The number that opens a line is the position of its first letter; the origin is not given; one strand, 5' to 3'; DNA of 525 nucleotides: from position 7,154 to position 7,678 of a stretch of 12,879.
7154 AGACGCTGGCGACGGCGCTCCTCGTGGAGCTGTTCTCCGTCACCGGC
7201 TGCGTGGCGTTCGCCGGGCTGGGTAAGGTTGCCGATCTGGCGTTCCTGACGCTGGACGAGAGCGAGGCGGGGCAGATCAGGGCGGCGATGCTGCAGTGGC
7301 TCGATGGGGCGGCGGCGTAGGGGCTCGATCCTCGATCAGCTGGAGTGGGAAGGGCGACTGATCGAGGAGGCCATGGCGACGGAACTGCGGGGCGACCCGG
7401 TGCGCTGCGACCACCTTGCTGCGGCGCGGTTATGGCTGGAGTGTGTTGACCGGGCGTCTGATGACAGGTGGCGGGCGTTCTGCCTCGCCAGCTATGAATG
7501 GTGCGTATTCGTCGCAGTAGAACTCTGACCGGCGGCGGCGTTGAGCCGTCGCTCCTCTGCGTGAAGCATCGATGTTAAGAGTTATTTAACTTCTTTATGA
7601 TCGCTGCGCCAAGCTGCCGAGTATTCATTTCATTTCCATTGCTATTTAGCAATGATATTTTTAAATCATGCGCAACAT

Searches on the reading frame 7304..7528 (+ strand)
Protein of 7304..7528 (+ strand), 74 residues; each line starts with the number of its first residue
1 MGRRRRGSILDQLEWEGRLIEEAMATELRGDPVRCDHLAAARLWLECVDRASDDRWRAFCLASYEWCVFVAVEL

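Call 5: search_protein_families(library=pfam, proteins=[window:7304-7528:+], max_evalue=0.01)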
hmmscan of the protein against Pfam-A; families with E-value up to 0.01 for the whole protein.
window:7304-7528:+ (74 aa): 0 families

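Call 14: search_protein_families(library=padloc, proteins=[window:7304-7528:+], max_evalue=0.1)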
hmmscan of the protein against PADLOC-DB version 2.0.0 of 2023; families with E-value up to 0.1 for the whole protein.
window:7304-7528:+ (74 aa): 0 families

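Call 15: search_protein_families(library=ncbifam, proteins=[window:7304-7528:+], max_evalue=0.1)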
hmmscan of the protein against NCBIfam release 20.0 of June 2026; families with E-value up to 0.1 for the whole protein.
window:7304-7528:+ (74 aa): 0 families

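Call 16: search_protein_families(library=phrogs, proteins=[window:7304-7528:+], max_evalue=0.1)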
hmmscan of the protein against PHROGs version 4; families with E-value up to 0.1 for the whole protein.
window:7304-7528:+ (74 aa): 1 family
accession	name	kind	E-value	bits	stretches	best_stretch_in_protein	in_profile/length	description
phrog_868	-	transcription regulation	0.018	16.1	1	37-65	46-74/99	transcriptional activator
